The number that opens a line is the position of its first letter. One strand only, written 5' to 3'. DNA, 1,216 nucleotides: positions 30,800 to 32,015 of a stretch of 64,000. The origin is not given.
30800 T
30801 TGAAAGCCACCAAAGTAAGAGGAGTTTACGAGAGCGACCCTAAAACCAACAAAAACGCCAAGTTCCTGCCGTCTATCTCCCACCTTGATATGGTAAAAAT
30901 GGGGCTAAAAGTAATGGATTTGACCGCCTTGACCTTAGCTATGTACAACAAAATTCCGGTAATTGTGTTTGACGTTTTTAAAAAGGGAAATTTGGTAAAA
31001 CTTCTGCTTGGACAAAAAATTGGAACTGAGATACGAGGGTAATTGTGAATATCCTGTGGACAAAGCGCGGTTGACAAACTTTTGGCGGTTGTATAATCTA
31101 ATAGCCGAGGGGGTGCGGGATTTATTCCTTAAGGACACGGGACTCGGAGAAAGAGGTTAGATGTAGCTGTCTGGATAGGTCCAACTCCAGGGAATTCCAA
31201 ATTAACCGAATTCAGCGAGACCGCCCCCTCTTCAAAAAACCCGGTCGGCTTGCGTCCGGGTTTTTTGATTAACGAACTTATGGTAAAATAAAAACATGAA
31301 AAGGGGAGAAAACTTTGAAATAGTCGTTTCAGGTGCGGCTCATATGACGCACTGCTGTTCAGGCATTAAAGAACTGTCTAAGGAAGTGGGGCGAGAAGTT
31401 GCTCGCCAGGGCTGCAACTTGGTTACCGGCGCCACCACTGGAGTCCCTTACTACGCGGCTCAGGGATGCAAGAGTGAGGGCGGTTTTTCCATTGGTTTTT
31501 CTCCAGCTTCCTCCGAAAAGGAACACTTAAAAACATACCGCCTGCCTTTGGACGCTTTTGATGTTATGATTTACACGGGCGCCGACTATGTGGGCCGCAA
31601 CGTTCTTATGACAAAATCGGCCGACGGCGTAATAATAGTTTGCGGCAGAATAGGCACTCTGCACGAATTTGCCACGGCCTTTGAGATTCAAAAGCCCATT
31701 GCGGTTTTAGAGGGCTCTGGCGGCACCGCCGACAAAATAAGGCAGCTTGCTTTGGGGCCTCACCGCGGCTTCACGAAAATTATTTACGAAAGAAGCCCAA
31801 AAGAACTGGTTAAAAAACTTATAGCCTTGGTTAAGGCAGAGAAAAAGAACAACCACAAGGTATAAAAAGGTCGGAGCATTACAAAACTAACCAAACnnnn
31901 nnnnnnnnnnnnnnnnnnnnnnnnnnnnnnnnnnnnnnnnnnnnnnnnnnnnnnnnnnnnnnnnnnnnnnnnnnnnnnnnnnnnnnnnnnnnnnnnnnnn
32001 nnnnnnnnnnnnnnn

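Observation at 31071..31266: Orphan structured RNA of about 160 nt with a consensus promoter and an intrinsic terminator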

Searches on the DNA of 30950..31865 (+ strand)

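Call 4: search_rna_families(source=window, start=30950, end=31400, threshold=evalue, max_evalue=10, show_alignments=4)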
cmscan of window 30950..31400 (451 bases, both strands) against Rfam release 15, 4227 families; matches with E-value up to 10: 8.
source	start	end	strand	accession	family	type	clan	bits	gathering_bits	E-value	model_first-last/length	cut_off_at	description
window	31233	31301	-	RF02083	OrzO-P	Gene; antitoxin;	-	21.9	60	0.33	1-76/76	no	OrzO-P RNA antitoxin family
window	31259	31308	+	RF01748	nuoG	Cis-reg;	-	17.2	33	0.35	1-43/43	no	nuoG RNA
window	31231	31269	+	RF04070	MIR6440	Gene; miRNA;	-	16.2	95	2.7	1-108/108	no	MIR6440 microRNA precursor family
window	31131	31267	+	RF00512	Leu_leader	Cis-reg; leader;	-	16.1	50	0.99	1-148/148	no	Leucine operon leader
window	31234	31332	-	RF01820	RsaE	Gene; sRNA;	-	15.8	79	4.3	1-112/112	no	RNA Staph. aureus E (RoxS)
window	31229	31265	+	RF02701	PsrR1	Gene; sRNA;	-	15.3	42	3.1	43-79/79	no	Photosynthesis regulatory RNA1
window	31217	31270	+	RF02230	sX11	Gene; sRNA;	-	13.9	70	3.5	1-138/138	no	Proteobacterial sRNA sX11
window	31286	31303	+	RF02098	DGCR5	Gene; lncRNA;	-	13.5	50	7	29-49/49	no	DiGeorge syndrome critical region gene 5 conserved region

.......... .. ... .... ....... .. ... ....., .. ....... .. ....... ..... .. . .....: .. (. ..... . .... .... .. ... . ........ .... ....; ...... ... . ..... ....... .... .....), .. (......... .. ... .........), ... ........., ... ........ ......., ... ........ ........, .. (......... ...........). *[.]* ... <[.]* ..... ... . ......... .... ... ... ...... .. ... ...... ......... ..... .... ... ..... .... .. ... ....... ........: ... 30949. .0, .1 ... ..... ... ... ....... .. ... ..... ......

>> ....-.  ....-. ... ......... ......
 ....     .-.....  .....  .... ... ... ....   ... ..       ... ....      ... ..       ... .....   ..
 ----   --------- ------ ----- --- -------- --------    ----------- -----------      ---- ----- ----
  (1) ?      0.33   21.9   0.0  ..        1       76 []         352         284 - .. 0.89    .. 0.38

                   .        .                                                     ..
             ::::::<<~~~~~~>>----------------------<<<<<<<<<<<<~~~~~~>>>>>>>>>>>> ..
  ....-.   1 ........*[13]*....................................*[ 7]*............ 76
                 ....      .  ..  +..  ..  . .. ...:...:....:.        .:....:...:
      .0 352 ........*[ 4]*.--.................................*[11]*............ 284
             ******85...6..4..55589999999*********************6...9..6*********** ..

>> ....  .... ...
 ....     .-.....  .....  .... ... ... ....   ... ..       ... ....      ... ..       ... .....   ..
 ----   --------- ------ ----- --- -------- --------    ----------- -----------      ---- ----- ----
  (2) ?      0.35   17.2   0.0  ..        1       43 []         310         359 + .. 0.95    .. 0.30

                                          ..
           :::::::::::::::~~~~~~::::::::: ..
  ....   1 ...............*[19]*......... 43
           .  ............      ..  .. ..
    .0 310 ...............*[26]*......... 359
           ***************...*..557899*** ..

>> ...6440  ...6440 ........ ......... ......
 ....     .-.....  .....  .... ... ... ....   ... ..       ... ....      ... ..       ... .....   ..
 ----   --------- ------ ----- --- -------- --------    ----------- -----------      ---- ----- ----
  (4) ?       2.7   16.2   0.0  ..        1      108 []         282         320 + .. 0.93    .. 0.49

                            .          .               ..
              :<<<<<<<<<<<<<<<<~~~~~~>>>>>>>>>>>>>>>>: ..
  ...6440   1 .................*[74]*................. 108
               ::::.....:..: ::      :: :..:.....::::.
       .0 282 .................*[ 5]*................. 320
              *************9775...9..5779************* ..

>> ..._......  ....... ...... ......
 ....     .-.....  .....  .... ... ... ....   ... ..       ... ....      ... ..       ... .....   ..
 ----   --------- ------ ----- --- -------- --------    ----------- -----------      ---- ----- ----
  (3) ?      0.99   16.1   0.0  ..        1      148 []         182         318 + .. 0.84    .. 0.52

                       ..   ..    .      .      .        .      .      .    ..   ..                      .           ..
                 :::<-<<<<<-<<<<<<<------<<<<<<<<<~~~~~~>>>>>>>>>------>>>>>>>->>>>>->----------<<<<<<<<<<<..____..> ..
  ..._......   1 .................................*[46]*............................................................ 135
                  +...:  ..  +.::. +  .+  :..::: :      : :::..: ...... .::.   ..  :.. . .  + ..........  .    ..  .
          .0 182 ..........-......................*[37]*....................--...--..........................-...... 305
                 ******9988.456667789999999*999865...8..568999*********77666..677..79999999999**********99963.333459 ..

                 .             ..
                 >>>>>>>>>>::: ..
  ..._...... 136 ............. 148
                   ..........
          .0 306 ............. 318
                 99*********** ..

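Call 41: build_rna_model(alignment_id=A3, structure=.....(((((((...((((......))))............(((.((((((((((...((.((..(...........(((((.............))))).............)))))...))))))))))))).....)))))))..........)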
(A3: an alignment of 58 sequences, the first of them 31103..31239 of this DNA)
Model R1 built from alignment A3 (58 sequences, 156 columns); structure: as given.
model positions 138; base pairs 33; branch points 1; effective number of sequences 3.69; information 0.59 bits per position. Calibrated on 0.2 Mb of random sequence (short: E-values are rough).
structure used (alignment columns):
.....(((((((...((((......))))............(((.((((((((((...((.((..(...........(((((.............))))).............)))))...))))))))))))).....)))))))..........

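Call 43: search_with_rna_model(model_id=R1, sources=[window, L083, L084, L085, L086, L087, L088, L089, L090, L091, L092, L093, L094, L095, L096, L097, L098, L099, L100, L101, L102, L103, L104, L105, L106, L107, L108, L109, L110, L111, L112, L113, L114, L115, L116, L117, L118, L119, L120, L121, L122, L123, L124, L125, L126, L127, L128, L129, L130, L131, L132, L133, L134, L135, L136, L137, L138, L139, L140, L141, L142, L143, L144, L145, L146, L147, L148, L149, L150, L151, L152, L153, L154, L155, L156, L157, L158, L159, L160, L161, L162, L163, L164, L165, L166, L167, L168, L169, L170, L171, L172, L173, L174, L175, L176, L177, L178, L179, L180], max_evalue=1, make_alignment=true)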
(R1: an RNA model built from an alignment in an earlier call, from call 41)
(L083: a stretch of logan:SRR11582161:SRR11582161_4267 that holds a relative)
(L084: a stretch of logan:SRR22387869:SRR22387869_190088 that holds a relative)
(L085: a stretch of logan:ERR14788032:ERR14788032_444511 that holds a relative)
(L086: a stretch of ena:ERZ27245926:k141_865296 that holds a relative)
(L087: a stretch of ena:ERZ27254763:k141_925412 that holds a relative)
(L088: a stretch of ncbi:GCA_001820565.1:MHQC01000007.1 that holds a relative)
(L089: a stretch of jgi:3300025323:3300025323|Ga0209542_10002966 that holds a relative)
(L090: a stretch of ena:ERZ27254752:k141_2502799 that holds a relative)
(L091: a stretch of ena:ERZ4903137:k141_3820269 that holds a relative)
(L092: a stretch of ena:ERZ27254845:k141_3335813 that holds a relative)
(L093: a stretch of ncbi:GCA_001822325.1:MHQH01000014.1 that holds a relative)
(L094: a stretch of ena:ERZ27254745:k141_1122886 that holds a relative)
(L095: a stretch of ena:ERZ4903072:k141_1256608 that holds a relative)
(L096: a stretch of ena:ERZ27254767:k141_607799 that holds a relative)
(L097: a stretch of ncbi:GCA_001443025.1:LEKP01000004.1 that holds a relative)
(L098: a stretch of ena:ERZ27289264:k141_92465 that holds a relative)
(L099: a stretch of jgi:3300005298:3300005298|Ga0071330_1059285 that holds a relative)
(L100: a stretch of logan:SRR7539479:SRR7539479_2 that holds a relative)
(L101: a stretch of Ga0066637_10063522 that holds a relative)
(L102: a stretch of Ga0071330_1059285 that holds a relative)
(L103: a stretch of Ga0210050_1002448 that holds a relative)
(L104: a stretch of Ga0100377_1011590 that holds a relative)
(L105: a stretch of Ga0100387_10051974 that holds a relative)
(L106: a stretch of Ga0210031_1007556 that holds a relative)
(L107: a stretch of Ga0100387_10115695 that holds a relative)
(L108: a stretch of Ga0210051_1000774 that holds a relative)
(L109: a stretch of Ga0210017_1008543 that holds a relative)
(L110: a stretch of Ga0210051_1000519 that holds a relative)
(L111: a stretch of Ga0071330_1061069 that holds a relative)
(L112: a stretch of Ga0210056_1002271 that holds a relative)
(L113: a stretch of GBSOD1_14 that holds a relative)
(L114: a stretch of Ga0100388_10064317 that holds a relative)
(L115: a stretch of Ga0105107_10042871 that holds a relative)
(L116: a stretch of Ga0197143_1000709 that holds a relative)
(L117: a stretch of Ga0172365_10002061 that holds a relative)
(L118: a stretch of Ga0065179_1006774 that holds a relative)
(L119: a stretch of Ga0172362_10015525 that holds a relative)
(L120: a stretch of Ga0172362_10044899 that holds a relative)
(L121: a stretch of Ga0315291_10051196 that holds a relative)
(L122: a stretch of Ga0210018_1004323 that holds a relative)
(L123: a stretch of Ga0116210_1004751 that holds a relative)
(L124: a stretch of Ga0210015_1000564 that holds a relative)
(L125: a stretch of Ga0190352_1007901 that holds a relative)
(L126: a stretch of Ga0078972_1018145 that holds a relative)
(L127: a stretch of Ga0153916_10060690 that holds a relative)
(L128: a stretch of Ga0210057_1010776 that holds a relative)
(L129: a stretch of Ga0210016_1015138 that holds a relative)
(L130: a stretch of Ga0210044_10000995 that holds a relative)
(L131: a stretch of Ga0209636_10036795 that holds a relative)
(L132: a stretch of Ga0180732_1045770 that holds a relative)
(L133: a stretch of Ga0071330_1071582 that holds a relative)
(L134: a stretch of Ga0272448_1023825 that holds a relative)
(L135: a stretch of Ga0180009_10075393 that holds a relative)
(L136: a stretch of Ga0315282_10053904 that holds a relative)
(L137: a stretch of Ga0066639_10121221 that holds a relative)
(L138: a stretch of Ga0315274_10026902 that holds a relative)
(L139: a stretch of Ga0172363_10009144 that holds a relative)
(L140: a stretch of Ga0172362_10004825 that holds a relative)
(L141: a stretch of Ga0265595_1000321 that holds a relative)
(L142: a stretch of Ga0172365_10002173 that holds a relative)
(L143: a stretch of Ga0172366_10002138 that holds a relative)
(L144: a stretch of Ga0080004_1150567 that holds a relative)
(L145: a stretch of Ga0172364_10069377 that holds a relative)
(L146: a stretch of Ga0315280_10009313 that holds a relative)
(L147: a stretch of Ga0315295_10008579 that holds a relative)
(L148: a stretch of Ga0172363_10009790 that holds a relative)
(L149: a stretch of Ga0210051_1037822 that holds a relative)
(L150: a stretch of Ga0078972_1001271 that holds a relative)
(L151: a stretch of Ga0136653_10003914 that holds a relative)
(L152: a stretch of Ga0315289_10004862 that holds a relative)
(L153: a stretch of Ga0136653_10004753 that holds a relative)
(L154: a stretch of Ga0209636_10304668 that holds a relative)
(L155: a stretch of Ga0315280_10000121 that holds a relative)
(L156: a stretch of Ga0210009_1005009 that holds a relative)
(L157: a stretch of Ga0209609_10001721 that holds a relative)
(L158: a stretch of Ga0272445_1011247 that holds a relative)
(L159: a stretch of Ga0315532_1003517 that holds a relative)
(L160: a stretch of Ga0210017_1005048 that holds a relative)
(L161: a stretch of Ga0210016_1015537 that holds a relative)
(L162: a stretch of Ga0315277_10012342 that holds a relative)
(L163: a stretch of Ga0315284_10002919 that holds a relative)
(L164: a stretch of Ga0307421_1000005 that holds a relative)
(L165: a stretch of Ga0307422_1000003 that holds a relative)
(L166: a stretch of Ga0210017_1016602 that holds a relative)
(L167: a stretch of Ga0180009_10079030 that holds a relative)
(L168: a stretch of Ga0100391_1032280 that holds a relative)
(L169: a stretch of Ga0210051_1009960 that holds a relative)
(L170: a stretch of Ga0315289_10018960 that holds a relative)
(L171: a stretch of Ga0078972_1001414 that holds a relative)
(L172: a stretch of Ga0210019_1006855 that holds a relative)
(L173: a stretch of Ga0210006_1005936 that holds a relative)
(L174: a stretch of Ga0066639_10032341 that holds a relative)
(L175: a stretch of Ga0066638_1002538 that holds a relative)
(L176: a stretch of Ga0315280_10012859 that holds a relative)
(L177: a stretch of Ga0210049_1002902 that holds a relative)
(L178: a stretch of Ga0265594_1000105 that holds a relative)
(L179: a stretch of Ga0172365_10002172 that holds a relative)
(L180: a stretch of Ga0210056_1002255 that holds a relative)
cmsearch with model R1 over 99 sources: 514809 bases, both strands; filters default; matches with E-value up to 1: 96.
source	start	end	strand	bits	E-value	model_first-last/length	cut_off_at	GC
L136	1781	1918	+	130.5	1.8e-31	1-138/138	no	0.41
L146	1781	1918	+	129.9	2.5e-31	1-138/138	no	0.41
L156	341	478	+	129.9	2.5e-31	1-138/138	no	0.41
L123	1807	1942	+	129.1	4.2e-31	1-138/138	no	0.42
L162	1814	1951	+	122.2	2.7e-29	1-138/138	no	0.43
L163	1735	1870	+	121.6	3.7e-29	1-138/138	no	0.46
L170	1814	1951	+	121.4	4.3e-29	1-138/138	no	0.44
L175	326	464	+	119.6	1.3e-28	1-138/138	no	0.42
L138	1732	1869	+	119.1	1.7e-28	1-138/138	no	0.46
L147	1738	1875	+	119.1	1.7e-28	1-138/138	no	0.46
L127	679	816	+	117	6e-28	1-138/138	no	0.46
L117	601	739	+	116.5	8.1e-28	1-138/138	no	0.46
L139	1724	1862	+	116.5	8.1e-28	1-138/138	no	0.46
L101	71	209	+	116.2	9.7e-28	1-138/138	no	0.47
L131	1808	1946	+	114.3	3.1e-27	1-138/138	no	0.47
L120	1351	1486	+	113.7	4.4e-27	1-138/138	no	0.39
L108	1808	1943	+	113.4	5.4e-27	1-138/138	no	0.42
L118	688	823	+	113.4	5.4e-27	1-138/138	no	0.42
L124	1801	1937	+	112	1.2e-26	1-138/138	no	0.46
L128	158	294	+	112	1.2e-26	1-138/138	no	0.46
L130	1801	1937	+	112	1.2e-26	1-138/138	no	0.46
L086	2173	2312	+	111.5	1.7e-26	1-138/138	no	0.46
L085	2460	2595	+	110.3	3.4e-26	1-138/138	no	0.5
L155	1805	1942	+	109.7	4.8e-26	1-138/138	no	0.45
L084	2145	2282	+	109.5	5.6e-26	1-138/138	no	0.52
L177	1815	1952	+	109.2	6.4e-26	1-138/138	no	0.47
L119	1665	1802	+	108.1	1.2e-25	1-138/138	no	0.46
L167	106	244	+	107.3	2.1e-25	1-138/138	no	0.45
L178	1804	1941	+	107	2.5e-25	1-138/138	no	0.49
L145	110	245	+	106.9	2.6e-25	1-138/138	no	0.46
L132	370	506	+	106.8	2.9e-25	1-138/138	no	0.45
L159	1819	1955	+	106.5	3.3e-25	1-138/138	no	0.47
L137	572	707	+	106.2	4e-25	1-138/138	no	0.46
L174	1654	1794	+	106.1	4.3e-25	1-138/138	no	0.46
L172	1803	1941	+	105.4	6.5e-25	1-138/138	no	0.42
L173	260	398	+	105.4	6.5e-25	1-138/138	no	0.42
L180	1803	1941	+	105.4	6.5e-25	1-138/138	no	0.42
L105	73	208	+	105.3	6.9e-25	1-138/138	no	0.42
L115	477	617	+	105.3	7.1e-25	1-138/138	no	0.43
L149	302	441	+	104.8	9.3e-25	1-138/138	no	0.48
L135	262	400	+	104.6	1.1e-24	1-138/138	no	0.44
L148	1278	1419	+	104.3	1.3e-24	1-138/138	no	0.4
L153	1716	1857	+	104.3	1.3e-24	1-138/138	no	0.4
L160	1748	1884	+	104.3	1.3e-24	1-138/138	no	0.47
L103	1815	1953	+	104.1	1.4e-24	1-138/138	no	0.49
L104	1815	1953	+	104.1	1.4e-24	1-138/138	no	0.49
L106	1815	1953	+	104.1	1.4e-24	1-138/138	no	0.49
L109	1815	1953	+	104.1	1.4e-24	1-138/138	no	0.49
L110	1815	1953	+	104.1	1.4e-24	1-138/138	no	0.49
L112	1815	1953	+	104.1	1.4e-24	1-138/138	no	0.49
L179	1793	1930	+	103.5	2e-24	1-138/138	no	0.46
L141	1736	1874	+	102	5.1e-24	1-138/138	no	0.46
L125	265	400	+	101.5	6.9e-24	1-138/138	no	0.44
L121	1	130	+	101.2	8.1e-24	9-138/138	5'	0.46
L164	1740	1879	+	99.9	1.7e-23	1-138/138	no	0.45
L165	1740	1879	+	99.9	1.7e-23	1-138/138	no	0.45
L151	1798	1934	+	99.8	1.9e-23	1-138/138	no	0.48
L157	1798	1934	+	99.8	1.9e-23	1-138/138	no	0.48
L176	1801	1941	+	99.3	2.5e-23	1-138/138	no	0.43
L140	1636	1773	+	99.2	2.7e-23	1-138/138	no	0.45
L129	1801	1933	+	99.1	2.9e-23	1-138/138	no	0.47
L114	901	1038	+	98.3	4.6e-23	1-138/138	no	0.48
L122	1733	1865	+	98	5.5e-23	1-138/138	no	0.47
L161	1801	1933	+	97.7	6.6e-23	1-138/138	no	0.47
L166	1801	1933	+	97.7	6.6e-23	1-138/138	no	0.47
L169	1801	1933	+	97.7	6.6e-23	1-138/138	no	0.47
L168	1452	1584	+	97.3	8.5e-23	1-138/138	no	0.45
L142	1759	1896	+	97.1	9.3e-23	1-138/138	no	0.45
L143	1759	1896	+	97.1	9.3e-23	1-138/138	no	0.45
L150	1817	1957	+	93.5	8.4e-22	1-138/138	no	0.5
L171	1807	1947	+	90.9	4e-21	1-138/138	no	0.52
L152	1823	1955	+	90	6.8e-21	1-138/138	no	0.38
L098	5816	5956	+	89.2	1.1e-20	1-138/138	no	0.51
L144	420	560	+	88.1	2.2e-20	1-138/138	no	0.52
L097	5816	5956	+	87.7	2.8e-20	1-138/138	no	0.52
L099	5816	5956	+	87.7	2.8e-20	1-138/138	no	0.52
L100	5330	5470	+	87.7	2.8e-20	1-138/138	no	0.52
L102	1816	1956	+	87.7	2.8e-20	1-138/138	no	0.52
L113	1816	1956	+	87.7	2.8e-20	1-138/138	no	0.52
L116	592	733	+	87.5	3.1e-20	1-138/138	no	0.56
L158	1803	1943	+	87.4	3.3e-20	1-138/138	no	0.52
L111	150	288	+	86.8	4.6e-20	1-138/138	no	0.47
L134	1815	1952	+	85.9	8.3e-20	1-138/138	no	0.46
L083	2303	2444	+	84.3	2.1e-19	1-138/138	no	0.52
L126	628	765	+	83.5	3.4e-19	1-138/138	no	0.46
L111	145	283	-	18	0.045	1-138/138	no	0.47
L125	260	395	-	16.8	0.094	1-138/138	no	0.43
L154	1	24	+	15.4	0.22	114-138/138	5'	0.5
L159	1857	1950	-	15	0.28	1-138/138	no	0.49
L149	297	436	-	13.7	0.61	1-138/138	no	0.47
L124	1799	1932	-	13.5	0.69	1-138/138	no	0.47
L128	156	289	-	13.5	0.69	1-138/138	no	0.47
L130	1799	1932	-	13.5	0.69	1-138/138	no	0.47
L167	1597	1732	-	13.3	0.77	1-138/138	no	0.3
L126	623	760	-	13.2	0.83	1-138/138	no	0.45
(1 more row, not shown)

Alignment A4: 96 matches aligned to the model, 249 columns, each read 5' to 3' on its own strand. Consensus structure (alignment columns), stored with it:
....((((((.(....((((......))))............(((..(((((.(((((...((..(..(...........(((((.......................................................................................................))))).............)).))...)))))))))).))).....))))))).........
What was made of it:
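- On Riboswitch (transcription termination type): It is upstream and on the same strand in 86 of 86 loci (call 43).
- Tried and rejected: Alignment A4 (call 43).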
